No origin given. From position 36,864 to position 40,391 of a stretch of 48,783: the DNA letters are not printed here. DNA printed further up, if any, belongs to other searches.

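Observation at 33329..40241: Candidate undescribed module: STAND-SARP regulator, phased operator, orphan lipoprotein and a self-contained ACP-FAAL-acyltransferase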

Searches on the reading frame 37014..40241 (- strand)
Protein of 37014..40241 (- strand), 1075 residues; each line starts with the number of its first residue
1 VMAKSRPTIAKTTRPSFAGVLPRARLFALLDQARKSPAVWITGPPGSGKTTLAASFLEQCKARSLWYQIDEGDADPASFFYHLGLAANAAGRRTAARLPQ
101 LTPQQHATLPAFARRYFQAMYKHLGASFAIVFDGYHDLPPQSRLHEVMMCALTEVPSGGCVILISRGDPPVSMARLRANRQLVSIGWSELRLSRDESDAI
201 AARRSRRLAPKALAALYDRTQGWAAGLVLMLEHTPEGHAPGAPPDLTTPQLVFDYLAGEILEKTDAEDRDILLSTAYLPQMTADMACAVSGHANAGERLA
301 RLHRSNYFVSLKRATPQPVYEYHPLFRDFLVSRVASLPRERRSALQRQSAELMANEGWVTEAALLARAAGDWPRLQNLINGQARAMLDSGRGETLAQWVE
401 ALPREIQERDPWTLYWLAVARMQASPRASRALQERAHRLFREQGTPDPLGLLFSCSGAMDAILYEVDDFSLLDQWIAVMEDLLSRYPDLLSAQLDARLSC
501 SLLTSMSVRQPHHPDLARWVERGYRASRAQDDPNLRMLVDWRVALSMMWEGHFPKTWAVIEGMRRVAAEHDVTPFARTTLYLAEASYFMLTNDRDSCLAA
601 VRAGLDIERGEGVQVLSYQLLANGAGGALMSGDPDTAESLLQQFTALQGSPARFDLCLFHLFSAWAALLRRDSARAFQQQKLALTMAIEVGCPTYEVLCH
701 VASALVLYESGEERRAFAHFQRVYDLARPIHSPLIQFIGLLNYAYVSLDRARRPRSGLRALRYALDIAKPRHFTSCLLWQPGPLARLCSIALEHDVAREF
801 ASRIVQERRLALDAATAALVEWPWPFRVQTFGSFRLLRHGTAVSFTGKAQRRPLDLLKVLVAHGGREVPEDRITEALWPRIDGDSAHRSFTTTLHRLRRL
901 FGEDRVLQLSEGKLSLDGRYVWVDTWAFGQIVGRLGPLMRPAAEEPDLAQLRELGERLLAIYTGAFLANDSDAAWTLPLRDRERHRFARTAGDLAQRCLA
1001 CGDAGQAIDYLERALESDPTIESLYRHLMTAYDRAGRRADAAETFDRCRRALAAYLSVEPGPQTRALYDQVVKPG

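Call 6: search_protein_families(library=pfam, proteins=[window:37014-40241:-], max_evalue=0.01)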
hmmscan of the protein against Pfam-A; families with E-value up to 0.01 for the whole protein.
window:37014-40241:- (1075 aa): 11 families
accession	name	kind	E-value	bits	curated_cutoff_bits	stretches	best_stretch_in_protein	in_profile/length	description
PF03704.23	BTAD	-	2e-21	77.3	22.1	1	941-1071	15-145/146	Bacterial transcriptional activator domain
PF13191.12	AAA_16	-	5.4e-08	34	32.6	1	24-143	10-149/167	AAA ATPase domain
PF24883.2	NPHP3_N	-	7.8e-07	29.9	24.8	1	30-125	16-99/164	Nephrocystin 3, N-terminal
PF13401.12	AAA_22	-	5.7e-06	27.1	27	1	39-147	8-104/130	AAA domain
PF14559.12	TPR_19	-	4.4e-05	24.2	25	1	1002-1047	5-50/68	Tetratricopeptide repeat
PF07719.23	TPR_2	-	0.00011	22.4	27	0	993-1020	6-33/34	Tetratricopeptide repeat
PF00486.34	Trans_reg_C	-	0.00033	21.1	26.2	1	851-904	8-60/77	Transcriptional regulatory protein, C terminal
PF05729.18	NACHT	-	0.0021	18.4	26.7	1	39-164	3-127/167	NACHT domain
PF20720.3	nSTAND3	-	0.0029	17.8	27.2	1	33-62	14-43/155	Novel STAND NTPase 3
PF13671.12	AAA_33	-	0.0048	17.6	27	0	39-62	2-25/143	AAA domain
PF13479.12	AAA_24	-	0.0075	16.6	27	0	37-73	3-34/195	AAA domain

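Call 7: search_protein_families(library=ncbifam, proteins=[window:37014-40241:-], max_evalue=0.01)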
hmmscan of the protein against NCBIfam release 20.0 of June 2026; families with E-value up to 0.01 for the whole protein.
window:37014-40241:- (1075 aa): 6 families
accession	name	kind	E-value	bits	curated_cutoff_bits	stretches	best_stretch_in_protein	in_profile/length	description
NF003420.0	PRK04841.1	equivalog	1.8e-53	181.8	537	1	18-411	14-409/903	HTH-type transcriptional regulator MalT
NF053617.1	SARPRegAfsRStmc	equivalog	3.2e-08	32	1430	1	825-1072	28-266/986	SARP-family global regulator AfsR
NF041231.1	BagI_FevR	exception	1.1e-06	28.2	500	1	855-1070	17-231/315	AfsR/SARP family transcriptional regulator BagI/FevR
NF040959.1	MamA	equivalog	0.00014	21.4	200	1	1002-1048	153-199/204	magnetosome protein MamA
TIGR02521.1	type_IV_pilW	equivalog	0.00015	21.4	154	1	980-1047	23-90/234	type IV pilus biogenesis/stability protein PilW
TIGR00455.1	apsK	equivalog_domain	0.0027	17.4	138.7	1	33-84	15-66/184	adenylyl-sulfate kinase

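Call 48: find_homologous_proteins(query=window:37014-40241:-)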
Query window:37014-40241:- (1075 aa): 1612 proteins with E <= 0.001 among 8000 candidates; the best 120 are listed.
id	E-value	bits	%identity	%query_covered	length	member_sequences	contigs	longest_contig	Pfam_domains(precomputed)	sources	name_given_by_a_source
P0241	0.0e+0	2319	95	100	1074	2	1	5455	PF14559.13,PF03704.24,PF25873.1,PF24883.3,PF13401.13,PF07719.24,PF13191.13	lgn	-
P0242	0.0e+0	1565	64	99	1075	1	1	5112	PF03704.24,PF25873.1,PF24883.3,PF13401.13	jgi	-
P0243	0.0e+0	1565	65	100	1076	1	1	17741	PF03704.24,PF25873.1,PF24883.3,PF00486.35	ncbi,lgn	-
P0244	0.0e+0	1553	65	100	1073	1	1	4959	PF03704.24,PF25873.1,PF24883.3,PF00486.35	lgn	-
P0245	0.0e+0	1540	64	100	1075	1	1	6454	PF03704.24,PF25873.1,PF24883.3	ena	-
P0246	0.0e+0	1531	64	99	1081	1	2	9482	PF03704.24,PF25873.1,PF24883.3,PF13191.13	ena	-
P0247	0.0e+0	1525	63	100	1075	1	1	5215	PF03704.24,PF25873.1,PF24883.3,PF05729.19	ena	-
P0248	0.0e+0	1525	63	99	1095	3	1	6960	PF03704.24,PF25873.1,PF24883.3,PF00486.35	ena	-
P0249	0.0e+0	1519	63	100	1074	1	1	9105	PF03704.24,PF25873.1,PF24883.3,PF13191.13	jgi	jgi:LuxR family maltose regulon positive regulatory protein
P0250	0.0e+0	1512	63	99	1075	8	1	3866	PF03704.24,PF25873.1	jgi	jgi:ATP/maltotriose-dependent transcriptional regulator MalT/DNA-binding SARP family transcriptional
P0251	0.0e+0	1504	63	100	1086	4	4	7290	PF14559.13,PF03704.24,PF25873.1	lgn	-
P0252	0.0e+0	1497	64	99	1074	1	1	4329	PF03704.24,PF25873.1,PF24883.3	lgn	-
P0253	0.0e+0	1492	62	99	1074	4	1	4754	PF14559.13,PF03704.24,PF25873.1,PF24883.3,PF13191.13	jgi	jgi:LuxR family maltose regulon positive regulatory protein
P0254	0.0e+0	1490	62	99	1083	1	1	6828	PF03704.24,PF25873.1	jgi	-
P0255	0.0e+0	1489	62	99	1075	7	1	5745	PF14559.13,PF03704.24,PF25873.1,PF24883.3,PF05729.19,PF13191.13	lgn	-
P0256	0.0e+0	1482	61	100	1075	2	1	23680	PF03704.24,PF25873.1,PF24883.3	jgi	jgi:ATP/maltotriose-dependent transcriptional regulator MalT/DNA-binding SARP family transcriptional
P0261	0.0e+0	1451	61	100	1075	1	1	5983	PF03704.24,PF25873.1,PF24883.3,PF00486.35,PF13401.13,PF13191.13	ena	-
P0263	0.0e+0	1442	61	100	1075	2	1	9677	PF03704.24,PF25873.1,PF24883.3,PF00486.35,PF13401.13,PF13191.13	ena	-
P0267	0.0e+0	1421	59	99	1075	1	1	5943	PF14559.13,PF03704.24,PF25873.1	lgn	-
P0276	0.0e+0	1403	58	100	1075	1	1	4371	PF03704.24,PF25873.1,PF24883.3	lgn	-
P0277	0.0e+0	1402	58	99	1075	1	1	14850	PF14559.13,PF03704.24,PF25873.1,PF24883.3,PF13191.13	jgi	jgi:LuxR family transcriptional regulator, maltose regulon positive regulatory protein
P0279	0.0e+0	1400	59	100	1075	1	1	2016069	PF03704.24,PF25873.1,PF13191.13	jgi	-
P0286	0.0e+0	1394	59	100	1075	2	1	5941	PF03704.24,PF25873.1,PF24883.3,PF13191.13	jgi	jgi:ATP/maltotriose-dependent transcriptional regulator MalT/DNA-binding SARP family transcriptional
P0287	0.0e+0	1393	59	100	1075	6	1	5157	PF14559.13,PF03704.24,PF25873.1,PF24883.3,PF05729.19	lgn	-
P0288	0.0e+0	1393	58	99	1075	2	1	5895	PF03704.24,PF25873.1,PF24883.3,PF00486.35,PF13191.13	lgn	-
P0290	0.0e+0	1392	58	100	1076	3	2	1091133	PF03704.24,PF25873.1,PF24883.3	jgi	jgi:LuxR family maltose regulon positive regulatory protein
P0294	0.0e+0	1382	57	100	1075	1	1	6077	PF03704.24,PF25873.1,PF24883.3,PF13191.13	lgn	-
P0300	0.0e+0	1374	58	100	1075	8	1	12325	PF03704.24,PF25873.1,PF24883.3,PF13401.13,PF13191.13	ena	-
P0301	0.0e+0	1366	58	100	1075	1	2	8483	PF03704.24,PF25873.1,PF24883.3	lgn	-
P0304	0.0e+0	1364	59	99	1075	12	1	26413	PF03704.24,PF25873.1,PF24883.3,PF13191.13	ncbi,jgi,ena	-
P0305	0.0e+0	1363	59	100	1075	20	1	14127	PF14559.13,PF03704.24,PF25873.1,PF24883.3,PF05729.19,PF00486.35,PF13191.13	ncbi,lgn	-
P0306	0.0e+0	1362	59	100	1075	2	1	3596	PF03704.24,PF25873.1,PF24883.3,PF05729.19,PF13191.13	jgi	jgi:ATP/maltotriose-dependent transcriptional regulator MalT/DNA-binding SARP family transcriptional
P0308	0.0e+0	1361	59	100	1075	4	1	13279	PF03704.24,PF25873.1,PF24883.3,PF05729.19,PF00486.35,PF13191.13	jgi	jgi:DNA-binding SARP family transcriptional activator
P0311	0.0e+0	1354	58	100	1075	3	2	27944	PF03704.24,PF25873.1,PF24883.3,PF13191.13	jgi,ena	-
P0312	0.0e+0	1354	56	100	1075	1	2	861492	PF03704.24,PF25873.1,PF24883.3,PF05729.19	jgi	jgi:LuxR family maltose regulon positive regulatory protein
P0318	0.0e+0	1340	57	100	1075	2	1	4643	PF03704.24,PF25873.1,PF24883.3,PF13191.13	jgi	jgi:LuxR family transcriptional regulator, maltose regulon positive regulatory protein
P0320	0.0e+0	1339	58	100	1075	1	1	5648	PF03704.24,PF25873.1,PF24883.3,PF05729.19,PF13191.13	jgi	jgi:DNA-binding SARP family transcriptional activator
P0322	0.0e+0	1339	57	100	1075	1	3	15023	PF03704.24,PF25873.1,PF13191.13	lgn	-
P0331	0.0e+0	1325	58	100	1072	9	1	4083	PF03704.24,PF25873.1,PF24883.3,PF05729.19,PF00486.35,PF13401.13,PF13191.13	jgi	jgi:DNA-binding SARP family transcriptional activator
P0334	0.0e+0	1317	56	100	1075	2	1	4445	PF03704.24,PF25873.1,PF24883.3,PF13191.13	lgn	-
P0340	0.0e+0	1309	54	99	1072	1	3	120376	PF03704.24,PF25873.1,PF17874.8,PF24883.3,PF00515.35,PF13424.13,PF13428.13,PF07719.24,PF13191.13,PF13374.13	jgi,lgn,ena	-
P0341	0.0e+0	1305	55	99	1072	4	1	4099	PF03704.24,PF25873.1,PF17874.8,PF24883.3,PF05729.19,PF13424.13,PF13191.13,PF13374.13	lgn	-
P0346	0.0e+0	1301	56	100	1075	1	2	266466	PF03704.24,PF25873.1,PF13191.13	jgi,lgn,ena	jgi:ATP/maltotriose-dependent transcriptional regulator MalT/DNA-binding SARP family transcriptional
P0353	0.0e+0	1283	53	99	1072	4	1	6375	PF03704.24,PF25873.1,PF17874.8,PF24883.3,PF00515.35,PF13424.13,PF13176.13,PF13428.13,PF13191.13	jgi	jgi:LuxR family maltose regulon positive regulatory protein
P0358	0.0e+0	1280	55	100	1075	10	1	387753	PF03704.24,PF25873.1,PF17874.8,PF24883.3,PF13401.13,PF13191.13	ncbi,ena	-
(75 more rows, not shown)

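Call 49: find_encoding_contigs(protein=P0279, flank=7000, max_places=2)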
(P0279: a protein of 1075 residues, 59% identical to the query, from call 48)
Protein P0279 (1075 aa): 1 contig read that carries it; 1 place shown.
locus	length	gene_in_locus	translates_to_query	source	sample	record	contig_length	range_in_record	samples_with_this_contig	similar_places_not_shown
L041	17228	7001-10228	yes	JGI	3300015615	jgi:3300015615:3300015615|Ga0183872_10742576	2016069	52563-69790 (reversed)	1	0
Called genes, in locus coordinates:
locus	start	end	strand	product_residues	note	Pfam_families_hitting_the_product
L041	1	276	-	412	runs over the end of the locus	PF13505:OMP_b-brl (faint), PF03349:Toluene_X, PF10677:DUF2490 (faint)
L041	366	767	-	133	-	PF03061:4HBT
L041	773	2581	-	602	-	PF00501:AMP-binding, PF23562:AMP-binding_C_3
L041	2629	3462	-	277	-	PF00106:adh_short, PF13561:adh_short_C2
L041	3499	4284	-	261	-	PF00378:ECH_1, PF16113:ECH_2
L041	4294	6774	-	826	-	PF02771:Acyl-CoA_dh_N, PF02770:Acyl-CoA_dh_M (weak), PF00441:Acyl-CoA_dh_1, PF09317:ACDH_C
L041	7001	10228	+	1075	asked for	PF13191:AAA_16 (faint), PF25873:WHD_MalT, PF03704:BTAD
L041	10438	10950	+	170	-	-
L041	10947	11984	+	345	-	-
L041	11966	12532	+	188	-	-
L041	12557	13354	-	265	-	PF03328:HpcH_HpaI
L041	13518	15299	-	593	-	PF02771:Acyl-CoA_dh_N, PF02770:Acyl-CoA_dh_M, PF00441:Acyl-CoA_dh_1, PF22924:ACOX_C_alpha1, PF08028:Acyl-CoA_dh_2 (weak), PF12806:Acyl-CoA_dh_C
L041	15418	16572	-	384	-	PF00724:Oxidored_FMN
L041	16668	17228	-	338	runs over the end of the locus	PF03401:TctC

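Call 50: find_encoding_contigs(protein=P0290, flank=7000, max_places=2)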
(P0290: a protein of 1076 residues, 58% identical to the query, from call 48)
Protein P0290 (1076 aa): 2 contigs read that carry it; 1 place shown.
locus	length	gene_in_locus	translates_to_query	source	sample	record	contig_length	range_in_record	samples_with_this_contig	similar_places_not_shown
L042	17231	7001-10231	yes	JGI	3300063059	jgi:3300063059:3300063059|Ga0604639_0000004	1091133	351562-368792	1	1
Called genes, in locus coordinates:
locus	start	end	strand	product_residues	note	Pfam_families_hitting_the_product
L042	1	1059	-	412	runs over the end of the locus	PF03349:Toluene_X, PF13505:OMP_b-brl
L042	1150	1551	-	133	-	PF03061:4HBT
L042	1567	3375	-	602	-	PF00501:AMP-binding, PF23562:AMP-binding_C_3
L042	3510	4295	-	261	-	PF00378:ECH_1, PF16113:ECH_2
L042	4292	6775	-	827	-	PF02771:Acyl-CoA_dh_N, PF02770:Acyl-CoA_dh_M (weak), PF00441:Acyl-CoA_dh_1, PF09317:ACDH_C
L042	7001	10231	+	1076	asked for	PF24883:NPHP3_N (faint), PF25873:WHD_MalT, PF03704:BTAD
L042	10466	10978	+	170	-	-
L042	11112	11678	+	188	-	-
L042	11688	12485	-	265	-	PF03328:HpcH_HpaI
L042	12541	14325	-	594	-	PF02771:Acyl-CoA_dh_N, PF02770:Acyl-CoA_dh_M, PF00441:Acyl-CoA_dh_1, PF22924:ACOX_C_alpha1, PF08028:Acyl-CoA_dh_2, PF12806:Acyl-CoA_dh_C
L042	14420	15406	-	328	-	PF03401:TctC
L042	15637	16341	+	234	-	-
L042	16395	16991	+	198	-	PF00903:Glyoxalase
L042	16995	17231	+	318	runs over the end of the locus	PF03401:TctC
